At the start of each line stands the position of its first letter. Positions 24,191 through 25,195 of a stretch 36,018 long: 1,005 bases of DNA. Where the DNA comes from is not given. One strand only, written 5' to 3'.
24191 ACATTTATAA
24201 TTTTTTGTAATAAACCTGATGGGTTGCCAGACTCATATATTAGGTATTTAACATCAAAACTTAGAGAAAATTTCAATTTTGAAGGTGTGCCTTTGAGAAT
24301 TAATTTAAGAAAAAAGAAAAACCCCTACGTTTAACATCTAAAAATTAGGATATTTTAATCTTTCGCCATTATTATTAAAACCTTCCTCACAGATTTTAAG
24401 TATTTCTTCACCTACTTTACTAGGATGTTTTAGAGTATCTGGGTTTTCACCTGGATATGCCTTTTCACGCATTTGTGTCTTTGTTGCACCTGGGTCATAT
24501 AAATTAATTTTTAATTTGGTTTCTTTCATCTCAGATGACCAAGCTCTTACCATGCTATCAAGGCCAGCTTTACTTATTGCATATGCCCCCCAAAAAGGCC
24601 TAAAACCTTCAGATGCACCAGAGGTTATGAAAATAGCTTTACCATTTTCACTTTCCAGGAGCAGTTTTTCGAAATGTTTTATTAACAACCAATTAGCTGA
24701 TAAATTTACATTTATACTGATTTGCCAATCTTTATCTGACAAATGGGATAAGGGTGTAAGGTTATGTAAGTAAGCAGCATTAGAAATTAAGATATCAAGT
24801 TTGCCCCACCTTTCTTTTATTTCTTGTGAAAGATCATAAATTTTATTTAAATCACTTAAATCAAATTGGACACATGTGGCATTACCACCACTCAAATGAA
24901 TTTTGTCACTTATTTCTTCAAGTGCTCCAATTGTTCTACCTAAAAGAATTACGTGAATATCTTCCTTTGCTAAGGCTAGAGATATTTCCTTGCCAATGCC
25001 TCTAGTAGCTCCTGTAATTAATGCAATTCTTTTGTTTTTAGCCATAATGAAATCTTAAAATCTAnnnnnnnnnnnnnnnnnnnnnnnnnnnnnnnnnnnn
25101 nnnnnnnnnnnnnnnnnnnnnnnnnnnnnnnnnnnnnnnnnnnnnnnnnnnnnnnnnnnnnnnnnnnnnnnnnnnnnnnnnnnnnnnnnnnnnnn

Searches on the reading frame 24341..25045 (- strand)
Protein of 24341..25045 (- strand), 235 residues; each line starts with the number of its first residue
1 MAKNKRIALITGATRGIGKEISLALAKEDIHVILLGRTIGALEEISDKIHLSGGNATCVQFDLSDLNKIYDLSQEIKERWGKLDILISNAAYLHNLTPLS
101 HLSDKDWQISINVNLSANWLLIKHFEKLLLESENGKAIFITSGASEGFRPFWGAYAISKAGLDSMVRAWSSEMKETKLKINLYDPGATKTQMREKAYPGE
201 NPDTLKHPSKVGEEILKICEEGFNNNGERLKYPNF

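Call 5: search_protein_families(library=ncbifam, proteins=[window:24341-25045:-], max_evalue=1)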
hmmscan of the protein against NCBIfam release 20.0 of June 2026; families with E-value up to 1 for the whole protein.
window:24341-25045:- (235 aa): 232 families (the best 25 are shown)
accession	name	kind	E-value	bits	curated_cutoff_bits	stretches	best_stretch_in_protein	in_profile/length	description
NF006509.0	PRK08945.1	equivalog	8.7e-52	175.7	269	1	4-212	12-223/248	YciK family oxidoreductase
NF005672.0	PRK07454.1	equivalog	4e-36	124.4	234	1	3-217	4-219/241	SDR family oxidoreductase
NF009466.0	PRK12826.1-2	subfamily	7e-36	123.9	222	1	5-206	3-205/248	3-oxoacyl-ACP reductase FabG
NF005446.0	PRK07035.1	equivalog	1.1e-34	119.8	373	1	5-193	11-199/255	SDR family oxidoreductase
NF004203.0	PRK05653.2-4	subfamily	2.5e-34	118.8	313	1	3-210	4-212/260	3-oxoacyl-ACP reductase FabG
NF005681.0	PRK07478.1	subfamily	4.8e-34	117.9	267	1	4-197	5-199/254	SDR family oxidoreductase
NF004778.0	PRK06124.1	equivalog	1e-32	113.5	303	1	4-194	10-199/256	SDR family oxidoreductase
TIGR01830.1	3oxo_ACP_reduc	equivalog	5e-32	111.5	297.75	1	8-195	1-188/239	3-oxoacyl-[acyl-carrier-protein] reductase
TIGR04316.1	dhbA_paeA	equivalog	1.4e-31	110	300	1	8-198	1-190/250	2,3-dihydro-2,3-dihydroxybenzoate dehydrogenase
NF005559.1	PRK07231.1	subfamily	1.4e-31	109.9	215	1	5-199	4-197/249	glucose 1-dehydrogenase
NF005806.0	PRK07666.1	equivalog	3.3e-31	108.4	286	1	5-215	7-217/239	3-ketoacyl-ACP reductase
NF005975.0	PRK08063.1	equivalog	3.9e-31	108.2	328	1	4-192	3-191/250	enoyl-[acyl-carrier-protein] reductase FabL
NF005594.0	PRK07326.1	equivalog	9.5e-31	107.2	271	1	2-216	3-213/237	SDR family oxidoreductase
NF009468.0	PRK12826.1-4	equivalog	2.3e-30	106.1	318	1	5-191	7-193/256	SDR family oxidoreductase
NF006074.0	PRK08220.1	equivalog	6.6e-30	104.5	312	1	4-198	7-190/251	2,3-dihydro-2,3-dihydroxybenzoate dehydrogenase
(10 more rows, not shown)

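Call 6: search_protein_families(library=pfam, proteins=[window:24341-25045:-], max_evalue=1)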
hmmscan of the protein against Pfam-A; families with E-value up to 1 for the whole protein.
window:24341-25045:- (235 aa): 8 families
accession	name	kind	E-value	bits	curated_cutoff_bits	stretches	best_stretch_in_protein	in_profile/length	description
PF00106.31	adh_short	-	7.4e-46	156.5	26.6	1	7-198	2-192/195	short chain dehydrogenase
PF13561.12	adh_short_C2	-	8.1e-33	114.4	27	1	12-196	1-184/236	Enoyl-(Acyl carrier protein) reductase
PF08659.16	KR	-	1.8e-10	41.5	22.6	1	9-172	4-166/180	KR domain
PF23441.1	SDR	-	0.0081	16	27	1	134-196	141-202/258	SDR-like rossmann domain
PF01370.27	Epimerase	-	0.0095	15.8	20.9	1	8-91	1-73/240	NAD dependent epimerase/dehydratase family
PF13460.12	NAD_binding_10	-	0.11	12.7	27.2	1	12-68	1-53/184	NAD(P)H-binding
PF02719.21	Polysacc_synt_2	-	0.13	11.8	20.2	1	9-94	2-89/293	Polysaccharide biosynthesis protein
PF00250.24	Forkhead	-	0.17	12.5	27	1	97-136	36-73/88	Forkhead domain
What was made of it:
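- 24338..25045 (-): YciK-like short-chain dehydrogenase (SDR), the conserved downstream neighbour. NCBIfam NF006509 8.7e-52; Pfam adh_short 7.4e-46 (calls 5, 6).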

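Call 7: find_related_loci(query=window:24341-25045:-, collection=genome_contigs, flank=6000)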
Query window:24341-25045:- (235 aa) in genome_contigs; peptide patterns used: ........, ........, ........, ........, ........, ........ (x = any residue, [..] = any of these).
127 stretches matched a pattern; 7 encode a relative of the query (tblastn E <= 1e-3); 7 distinct loci.
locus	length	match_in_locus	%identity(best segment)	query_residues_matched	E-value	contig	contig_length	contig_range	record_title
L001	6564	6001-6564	96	1-188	5e-120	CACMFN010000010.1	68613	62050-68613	MAG: uncultured SAR116 cluster alpha proteobacterium isolate AG-891-F06 genome assembly, contig: AG-891-F06_NODE_10, who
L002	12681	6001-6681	74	6-232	2e-115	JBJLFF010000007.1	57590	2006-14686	MAG: Candidatus Puniceispirillales bacterium isolate LRMED-246 PuniceispirillalesLRMED-246-C1563, whole genome shotgun s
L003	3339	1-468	97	80-235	7e-103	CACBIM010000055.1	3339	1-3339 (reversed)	uncultured SAR116 cluster alpha proteobacterium isolate AG-899-J15 genome assembly, contig: AG-899-J15_NODE_55, whole ge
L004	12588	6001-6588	25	6-205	1e-11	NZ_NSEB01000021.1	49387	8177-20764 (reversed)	Fredinandcohnia onubensis strain 0911MAR22V3 22V3_trimmed_contig_21, whole genome shotgun sequence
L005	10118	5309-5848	27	6-186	8e-11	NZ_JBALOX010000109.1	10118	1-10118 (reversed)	Bacillus sp. JJ1521 JJ-1521_contig_110, whole genome shotgun sequence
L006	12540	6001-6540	25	6-186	1e-10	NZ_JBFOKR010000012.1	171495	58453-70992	Fredinandcohnia sp. 179-A 10B2 NHS NODE_12_length_171495_cov_241.665554, whole genome shotgun sequence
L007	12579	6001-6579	23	4-197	1e-9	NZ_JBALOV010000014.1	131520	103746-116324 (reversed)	Bacillus sp. JJ1533 JJ-1533_contig_15, whole genome shotgun sequence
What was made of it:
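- Close relatives are known mostly from single-cell amplified genomes (call 7), and amplification is known to produce chimeric junctions (general knowledge).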

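Call 13: find_encoding_contigs(protein=window:24341-25045:-, flank=6000, max_places=10)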
Protein window:24341-25045:- (235 aa): no gene with exactly this product is on record in the collection.
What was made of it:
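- Tried and rejected: The window's exact SDR sequence is not on record in the collection, so the source genome could not be traced (call 13).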

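Call 15: find_related_loci(query=window:24341-25045:-, collection=metagenome_contigs, flank=3500)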
Query window:24341-25045:- (235 aa) in metagenome_contigs; peptide patterns used: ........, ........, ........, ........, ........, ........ (x = any residue, [..] = any of these).
237 stretches matched a pattern; 9 encode a relative of the query (tblastn E <= 1e-3); 9 distinct loci.
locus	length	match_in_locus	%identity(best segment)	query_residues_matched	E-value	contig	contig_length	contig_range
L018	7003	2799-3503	98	1-235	7e-157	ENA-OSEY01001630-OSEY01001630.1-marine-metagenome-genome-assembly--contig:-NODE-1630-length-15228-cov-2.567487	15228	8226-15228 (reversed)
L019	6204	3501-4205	97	1-235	1e-154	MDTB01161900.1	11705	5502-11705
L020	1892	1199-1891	97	1-231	8e-162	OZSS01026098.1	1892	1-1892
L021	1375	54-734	75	6-232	1e-129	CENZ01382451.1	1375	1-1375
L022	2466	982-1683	73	1-232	7e-125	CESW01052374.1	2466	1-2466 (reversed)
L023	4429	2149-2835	72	4-232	1e-117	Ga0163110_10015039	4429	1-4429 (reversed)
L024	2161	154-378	95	1-75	3e-42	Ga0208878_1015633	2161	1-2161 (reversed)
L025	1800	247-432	74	157-216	8e-26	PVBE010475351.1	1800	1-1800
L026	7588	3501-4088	23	6-205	3e-11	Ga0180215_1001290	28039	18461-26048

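Call 29: find_homologous_proteins(query=window:24341-25045:-, max_evalue=1e-60)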
Query window:24341-25045:- (235 aa): 209 proteins with E <= 1e-60 among 2889 candidates; the best 120 are listed.
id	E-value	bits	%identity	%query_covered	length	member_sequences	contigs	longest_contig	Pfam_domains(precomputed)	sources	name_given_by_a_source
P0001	2.8e-149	513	98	100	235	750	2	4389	PF08659.17,PF13561.13,PF00106.32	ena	-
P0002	3.5e-139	480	90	100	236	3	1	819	PF08659.17,PF13561.13,PF00106.32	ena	-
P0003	1.7e-138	478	90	100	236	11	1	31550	PF08659.17,PF13561.13,PF00106.32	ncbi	-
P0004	4.6e-138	476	90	100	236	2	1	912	PF08659.17,PF13561.13,PF00106.32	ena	-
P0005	4.7e-138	476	90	100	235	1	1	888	PF08659.17,PF13561.13,PF00106.32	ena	-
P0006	2.3e-123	428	80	100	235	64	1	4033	PF08659.17,PF13561.13,PF00106.32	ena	-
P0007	2.6e-123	428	80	99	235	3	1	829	PF08659.17,PF13561.13,PF00106.32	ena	-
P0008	3.3e-119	414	77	100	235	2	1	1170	PF08659.17,PF13561.13,PF00106.32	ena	-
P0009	2.7e-114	398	75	97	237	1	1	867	PF08659.17,PF13561.13,PF00106.32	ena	-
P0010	4.7e-114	398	75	97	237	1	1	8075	PF08659.17,PF13561.13,PF00106.32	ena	-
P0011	6.9e-114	397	75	97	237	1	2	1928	PF08659.17,PF13561.13,PF00106.32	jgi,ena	-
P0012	7.3e-114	397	76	97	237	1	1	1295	PF08659.17,PF13561.13,PF00106.32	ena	-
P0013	1.7e-113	396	75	97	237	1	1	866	PF08659.17,PF13561.13,PF00106.32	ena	-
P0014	1.9e-113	396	75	97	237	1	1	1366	PF08659.17,PF13561.13,PF00106.32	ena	-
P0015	2.4e-113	395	74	97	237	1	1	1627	PF08659.17,PF13561.13,PF00106.32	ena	-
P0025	1.4e-112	393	73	99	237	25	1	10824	PF08659.17,PF13561.13,PF00106.32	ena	-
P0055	6.7e-109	381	72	99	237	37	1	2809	PF08659.17,PF13561.13,PF00106.32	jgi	-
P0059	1.7e-102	360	70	98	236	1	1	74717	PF08659.17,PF13561.13,PF00106.32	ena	-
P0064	1.2e-100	354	68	97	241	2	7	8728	PF08659.17,PF13561.13,PF00106.32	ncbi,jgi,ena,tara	tara:strand:+ start:27 stop:752 length:726 start_codon:yes stop_codon:yes gene_type:complete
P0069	3.3e-93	329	62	98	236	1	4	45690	PF08659.17,PF13561.13,PF00106.32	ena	-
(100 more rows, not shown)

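Call 30: find_encoding_contigs(protein=P0003, flank=3000, max_places=4)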
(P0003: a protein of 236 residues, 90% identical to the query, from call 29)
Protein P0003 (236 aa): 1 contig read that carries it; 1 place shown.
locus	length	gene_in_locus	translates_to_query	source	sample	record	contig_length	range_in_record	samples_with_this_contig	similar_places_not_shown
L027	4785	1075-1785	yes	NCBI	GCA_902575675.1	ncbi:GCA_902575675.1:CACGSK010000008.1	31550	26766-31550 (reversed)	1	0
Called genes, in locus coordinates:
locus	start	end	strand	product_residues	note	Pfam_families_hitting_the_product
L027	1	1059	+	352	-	?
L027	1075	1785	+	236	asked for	PF00106:adh_short, PF08659:KR, PF13561:adh_short_C2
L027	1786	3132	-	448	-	PF00025:Arf (faint), PF01926:MMR_HSR1, PF02421:FeoB_N, PF00009:GTP_EFTU, PF01926:MMR_HSR1, PF02421:FeoB_N, PF04548:AIG1 (weak), PF14714:KH_dom-like, +6 more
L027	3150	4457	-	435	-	PF13570:Beta-prop_ACSF4, PF25293:Beta-prop_EMC1_N (faint), PF01011:PQQ (faint), PF13360:PQQ_2, PF13570:Beta-prop_ACSF4 (weak)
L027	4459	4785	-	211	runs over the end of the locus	PF09976:TPR_21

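Call 31: find_encoding_contigs(protein=P0006, flank=3000, max_places=4)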
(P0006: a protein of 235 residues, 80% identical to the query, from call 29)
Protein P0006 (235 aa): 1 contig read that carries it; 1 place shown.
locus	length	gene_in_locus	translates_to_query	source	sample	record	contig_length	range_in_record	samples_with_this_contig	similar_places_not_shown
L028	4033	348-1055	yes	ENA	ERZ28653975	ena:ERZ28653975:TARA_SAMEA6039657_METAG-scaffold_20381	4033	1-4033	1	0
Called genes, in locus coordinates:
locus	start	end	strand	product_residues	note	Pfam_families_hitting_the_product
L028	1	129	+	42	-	?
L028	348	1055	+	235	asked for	PF00106:adh_short, PF08659:KR, PF13561:adh_short_C2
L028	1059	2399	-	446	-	PF00025:Arf (faint), PF00071:Ras (faint), PF01926:MMR_HSR1, PF02421:FeoB_N, PF00009:GTP_EFTU, PF02421:FeoB_N, PF01926:MMR_HSR1, PF14714:KH_dom-like, +8 more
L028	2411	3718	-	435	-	PF01011:PQQ (faint), PF13570:Beta-prop_ACSF4, PF13360:PQQ_2, PF25293:Beta-prop_EMC1_N (faint), PF13570:Beta-prop_ACSF4 (weak)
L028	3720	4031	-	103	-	?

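Call 32: find_encoding_contigs(protein=P0055, flank=3000, max_places=6)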
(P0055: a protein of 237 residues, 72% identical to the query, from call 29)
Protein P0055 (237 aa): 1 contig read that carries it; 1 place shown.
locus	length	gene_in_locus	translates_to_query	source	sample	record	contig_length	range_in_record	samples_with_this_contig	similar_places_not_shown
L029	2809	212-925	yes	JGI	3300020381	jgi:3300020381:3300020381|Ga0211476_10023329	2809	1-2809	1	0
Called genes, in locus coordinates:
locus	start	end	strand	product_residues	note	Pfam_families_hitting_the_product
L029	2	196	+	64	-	?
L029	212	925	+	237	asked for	PF00106:adh_short, PF08659:KR, PF13561:adh_short_C2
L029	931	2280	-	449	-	PF00025:Arf (faint), PF00071:Ras (faint), PF01926:MMR_HSR1, PF02421:FeoB_N, PF00009:GTP_EFTU, PF02421:FeoB_N, PF01926:MMR_HSR1, PF14714:KH_dom-like, +7 more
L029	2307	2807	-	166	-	?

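Call 45: find_encoding_contigs(protein=P0059, flank=4000, max_places=3)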
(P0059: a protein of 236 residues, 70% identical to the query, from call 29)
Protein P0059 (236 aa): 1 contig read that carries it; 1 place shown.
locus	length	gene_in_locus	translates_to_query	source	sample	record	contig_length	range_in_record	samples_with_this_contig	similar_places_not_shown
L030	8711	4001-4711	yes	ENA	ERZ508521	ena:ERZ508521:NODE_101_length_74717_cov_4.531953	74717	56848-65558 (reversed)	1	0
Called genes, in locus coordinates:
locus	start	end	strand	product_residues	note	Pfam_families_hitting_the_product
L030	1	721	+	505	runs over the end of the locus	PF00772:DnaB, PF03796:DnaB_C, PF13481:AAA_25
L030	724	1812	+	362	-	PF01168:Ala_racemase_N, PF00842:Ala_racemase_C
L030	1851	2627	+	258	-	PF02405:MlaE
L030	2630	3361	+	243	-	PF00005:ABC_tran, PF13304:AAA_21 (faint)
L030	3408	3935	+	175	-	PF02674:Colicin_V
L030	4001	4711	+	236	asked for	PF00106:adh_short, PF08659:KR, PF13561:adh_short_C2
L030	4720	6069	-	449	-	PF00025:Arf (faint), PF01926:MMR_HSR1, PF02421:FeoB_N, PF00009:GTP_EFTU, PF01926:MMR_HSR1, PF02421:FeoB_N, PF04548:AIG1, PF14714:KH_dom-like, +5 more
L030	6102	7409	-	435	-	PF01011:PQQ (faint), PF13360:PQQ_2, PF25293:Beta-prop_EMC1_N (faint), PF13570:Beta-prop_ACSF4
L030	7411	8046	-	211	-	PF09976:TPR_21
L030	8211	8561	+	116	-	PF10984:DUF2794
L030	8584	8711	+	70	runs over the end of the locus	PF11324:DUF3126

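Call 46: find_encoding_contigs(protein=P0064, flank=4000, max_places=4)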
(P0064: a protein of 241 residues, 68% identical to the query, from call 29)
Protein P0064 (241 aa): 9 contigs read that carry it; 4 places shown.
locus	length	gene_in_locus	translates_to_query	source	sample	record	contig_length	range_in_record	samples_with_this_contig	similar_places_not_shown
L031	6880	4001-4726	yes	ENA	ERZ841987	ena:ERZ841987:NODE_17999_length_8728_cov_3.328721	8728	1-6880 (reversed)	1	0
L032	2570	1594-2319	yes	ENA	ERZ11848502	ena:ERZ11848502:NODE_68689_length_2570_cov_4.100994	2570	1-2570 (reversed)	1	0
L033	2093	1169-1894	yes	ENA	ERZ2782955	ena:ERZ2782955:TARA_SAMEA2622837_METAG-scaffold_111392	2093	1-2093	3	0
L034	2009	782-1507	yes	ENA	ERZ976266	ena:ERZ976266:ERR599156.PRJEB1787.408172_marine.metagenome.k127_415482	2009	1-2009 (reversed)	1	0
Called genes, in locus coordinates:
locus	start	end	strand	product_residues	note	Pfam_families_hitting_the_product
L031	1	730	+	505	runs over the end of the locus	PF00772:DnaB, PF03796:DnaB_C, PF13481:AAA_25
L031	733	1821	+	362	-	PF01168:Ala_racemase_N, PF00842:Ala_racemase_C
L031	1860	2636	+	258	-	PF02405:MlaE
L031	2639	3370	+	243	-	PF02463:SMC_N (weak), PF00005:ABC_tran, PF13304:AAA_21 (faint)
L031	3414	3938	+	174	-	PF02674:Colicin_V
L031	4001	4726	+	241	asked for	PF00106:adh_short, PF08659:KR, PF13561:adh_short_C2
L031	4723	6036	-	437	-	PF00350:Dynamin_N (faint), PF01926:MMR_HSR1 (weak), PF00009:GTP_EFTU, PF01926:MMR_HSR1, PF02421:FeoB_N, PF04548:AIG1 (weak), PF14714:KH_dom-like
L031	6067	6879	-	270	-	?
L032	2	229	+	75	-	?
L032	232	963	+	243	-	PF02463:SMC_N (faint), PF00005:ABC_tran, PF13304:AAA_21 (faint)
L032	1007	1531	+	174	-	PF02674:Colicin_V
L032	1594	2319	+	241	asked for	PF00106:adh_short, PF08659:KR, PF13561:adh_short_C2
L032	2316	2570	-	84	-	?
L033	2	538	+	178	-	?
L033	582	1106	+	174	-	PF02674:Colicin_V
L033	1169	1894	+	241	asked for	PF00106:adh_short, PF08659:KR, PF13561:adh_short_C2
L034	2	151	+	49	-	?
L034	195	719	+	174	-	PF02674:Colicin_V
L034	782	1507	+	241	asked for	PF00106:adh_short, PF08659:KR, PF13561:adh_short_C2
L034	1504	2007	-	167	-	?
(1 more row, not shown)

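Call 47: find_encoding_contigs(protein=P0069, flank=4000, max_places=3)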
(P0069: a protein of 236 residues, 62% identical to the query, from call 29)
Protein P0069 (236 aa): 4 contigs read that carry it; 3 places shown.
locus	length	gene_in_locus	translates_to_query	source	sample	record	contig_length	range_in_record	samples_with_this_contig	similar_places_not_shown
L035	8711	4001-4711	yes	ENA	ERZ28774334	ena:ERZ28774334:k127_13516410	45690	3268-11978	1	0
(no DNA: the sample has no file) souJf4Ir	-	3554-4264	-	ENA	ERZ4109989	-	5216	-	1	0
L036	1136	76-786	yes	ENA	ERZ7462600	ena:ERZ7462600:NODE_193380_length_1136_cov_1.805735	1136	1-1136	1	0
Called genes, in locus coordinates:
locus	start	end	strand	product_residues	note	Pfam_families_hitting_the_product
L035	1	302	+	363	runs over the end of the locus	PF01168:Ala_racemase_N, PF00842:Ala_racemase_C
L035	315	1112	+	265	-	PF02405:MlaE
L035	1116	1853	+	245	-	PF00005:ABC_tran, PF13304:AAA_21 (faint)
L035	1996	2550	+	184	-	PF02674:Colicin_V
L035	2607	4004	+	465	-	PF13522:GATase_6, PF13537:GATase_7, PF00156:Pribosyltran (weak)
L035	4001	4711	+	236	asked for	PF00106:adh_short, PF08659:KR, PF13561:adh_short_C2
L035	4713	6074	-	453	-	PF00025:Arf (faint), PF00071:Ras (faint), PF01926:MMR_HSR1, PF02421:FeoB_N, PF00009:GTP_EFTU, PF01926:MMR_HSR1, PF02421:FeoB_N, PF14714:KH_dom-like, +4 more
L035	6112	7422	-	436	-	PF13570:Beta-prop_ACSF4, PF25293:Beta-prop_EMC1_N (faint), PF13360:PQQ_2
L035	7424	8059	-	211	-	PF09976:TPR_21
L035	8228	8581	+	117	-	PF10984:DUF2794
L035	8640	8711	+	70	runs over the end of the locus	PF11324:DUF3126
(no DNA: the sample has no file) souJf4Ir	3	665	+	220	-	?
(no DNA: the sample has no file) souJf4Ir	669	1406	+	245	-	PF00005:ABC_tran, PF13304:AAA_21 (faint)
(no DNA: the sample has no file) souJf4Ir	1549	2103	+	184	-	PF02674:Colicin_V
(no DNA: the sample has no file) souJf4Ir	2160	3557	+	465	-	PF13522:GATase_6, PF13537:GATase_7, PF00156:Pribosyltran (weak)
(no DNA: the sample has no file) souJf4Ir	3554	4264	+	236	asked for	PF00106:adh_short, PF08659:KR, PF13561:adh_short_C2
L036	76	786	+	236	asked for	PF00106:adh_short, PF08659:KR, PF13561:adh_short_C2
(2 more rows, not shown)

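Call 48: find_encoding_contigs(protein=P0025, flank=4000, max_places=3)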
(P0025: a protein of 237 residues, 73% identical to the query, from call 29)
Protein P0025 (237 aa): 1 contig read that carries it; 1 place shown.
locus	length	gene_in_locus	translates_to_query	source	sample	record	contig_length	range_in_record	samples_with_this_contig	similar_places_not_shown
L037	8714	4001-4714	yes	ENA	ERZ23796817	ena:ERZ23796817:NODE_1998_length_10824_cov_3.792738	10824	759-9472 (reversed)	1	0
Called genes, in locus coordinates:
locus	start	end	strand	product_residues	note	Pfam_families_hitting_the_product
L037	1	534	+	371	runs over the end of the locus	PF01168:Ala_racemase_N, PF00842:Ala_racemase_C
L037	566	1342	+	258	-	PF02405:MlaE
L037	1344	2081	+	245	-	PF00005:ABC_tran, PF13304:AAA_21 (faint)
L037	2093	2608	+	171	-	PF02674:Colicin_V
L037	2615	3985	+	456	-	PF13230:GATase_4 (faint), PF13522:GATase_6, PF13537:GATase_7, PF00156:Pribosyltran (weak)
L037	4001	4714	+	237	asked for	PF00106:adh_short, PF08659:KR, PF13561:adh_short_C2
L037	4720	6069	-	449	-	PF00025:Arf (faint), PF00071:Ras (faint), PF01926:MMR_HSR1, PF02421:FeoB_N, PF00009:GTP_EFTU, PF02421:FeoB_N, PF01926:MMR_HSR1, PF14714:KH_dom-like, +5 more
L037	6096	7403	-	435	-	PF13570:Beta-prop_ACSF4, PF25293:Beta-prop_EMC1_N (faint), PF13360:PQQ_2, PF16755:Beta-prop_NUP159_NUP214 (faint)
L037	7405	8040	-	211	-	PF09976:TPR_21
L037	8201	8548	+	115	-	PF10984:DUF2794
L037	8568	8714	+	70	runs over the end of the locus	PF11324:DUF3126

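Call 52: find_homologous_proteins(query=L001:4614-5981:+, max_evalue=1e-120)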
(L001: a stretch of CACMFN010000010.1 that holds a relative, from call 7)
Query L001:4614-5981:+ (456 aa): 7989 proteins with E <= 1e-120 among 8000 candidates; the best 120 are listed.
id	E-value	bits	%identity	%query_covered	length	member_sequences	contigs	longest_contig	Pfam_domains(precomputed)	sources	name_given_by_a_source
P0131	0.0e+0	1022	99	100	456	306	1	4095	PF00156.34,PF13522.12,PF13537.12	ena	-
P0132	4.3e-232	789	76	100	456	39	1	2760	PF13230.12,PF00156.34,PF13522.12,PF13537.12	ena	-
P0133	8.7e-231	784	75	100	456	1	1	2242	PF13522.12,PF13537.12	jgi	jgi:amidophosphoribosyltransferase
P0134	1.3e-230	784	75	100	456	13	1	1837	PF00156.34,PF13522.12,PF13537.12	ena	-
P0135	6.2e-230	782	75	100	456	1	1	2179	PF13230.12,PF13522.12,PF13537.12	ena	-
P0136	1.2e-229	781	75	100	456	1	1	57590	PF00156.34,PF13522.12,PF13537.12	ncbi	ncbi:MAG: amidophosphoribosyltransferase [Candidatus Puniceispirillales bacterium]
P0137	2.3e-229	780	75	100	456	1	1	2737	PF13230.12,PF00156.34,PF13522.12,PF13537.12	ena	-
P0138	3.2e-229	779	73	100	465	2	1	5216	PF00156.34,PF13522.12,PF13537.12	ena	-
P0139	6.4e-229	778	75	100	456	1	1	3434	PF13230.12,PF00156.34,PF13522.12,PF13537.12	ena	-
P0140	2.9e-222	756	72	99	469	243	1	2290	PF00156.34,PF13522.12,PF13537.12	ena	-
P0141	3.2e-221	753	72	99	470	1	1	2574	PF13230.12,PF00156.34,PF13522.12,PF13537.12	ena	-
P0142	4.9e-220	749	72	100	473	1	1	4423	PF13230.12,PF00156.34,PF13522.12,PF13537.12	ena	-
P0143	8.0e-220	748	72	100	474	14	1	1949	PF13230.12,PF00156.34,PF13522.12,PF13537.12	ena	-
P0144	9.6e-220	748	-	-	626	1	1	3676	PF21571.3,PF00156.34,PF13522.12,PF13537.12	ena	-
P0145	1.4e-219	748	72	100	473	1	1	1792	PF13230.12,PF00156.34,PF13522.12,PF13537.12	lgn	-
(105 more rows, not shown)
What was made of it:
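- On Black Queen-type auxotrophy (purine): The indirect evidence is the 77-98% identity gap in PurF clusters, which bears on a different lineage, L028 (call 52).
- Hundreds of 71-72% identical PurF clusters of 473-474 aa from other marine Alphaproteobacteria exist as possible donors (call 52).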

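Call 64: find_encoding_contigs(protein=P0132, flank=3000, max_places=3)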
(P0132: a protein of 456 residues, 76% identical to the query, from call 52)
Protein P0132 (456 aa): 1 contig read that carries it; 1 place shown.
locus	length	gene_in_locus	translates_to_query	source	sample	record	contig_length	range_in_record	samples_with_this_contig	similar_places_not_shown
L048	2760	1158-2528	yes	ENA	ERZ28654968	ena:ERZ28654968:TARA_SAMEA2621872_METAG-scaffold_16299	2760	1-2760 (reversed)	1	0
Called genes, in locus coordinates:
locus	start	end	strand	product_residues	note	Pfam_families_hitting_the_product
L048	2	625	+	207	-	?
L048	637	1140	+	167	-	PF02674:Colicin_V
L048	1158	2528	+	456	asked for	PF13230:GATase_4 (weak), PF13522:GATase_6, PF13537:GATase_7, PF00156:Pribosyltran (weak)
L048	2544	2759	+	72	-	?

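Call 65: find_encoding_contigs(protein=P0140, flank=3000, max_places=3)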
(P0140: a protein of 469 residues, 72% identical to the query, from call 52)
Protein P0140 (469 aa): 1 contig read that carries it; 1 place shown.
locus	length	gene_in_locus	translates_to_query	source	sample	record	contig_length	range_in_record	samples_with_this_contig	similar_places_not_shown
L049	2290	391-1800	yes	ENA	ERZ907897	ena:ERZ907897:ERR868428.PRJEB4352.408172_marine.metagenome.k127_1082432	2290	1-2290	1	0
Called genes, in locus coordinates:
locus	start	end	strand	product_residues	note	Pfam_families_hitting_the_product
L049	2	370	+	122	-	?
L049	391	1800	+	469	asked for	PF13522:GATase_6, PF13537:GATase_7, PF00156:Pribosyltran (weak)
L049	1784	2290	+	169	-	?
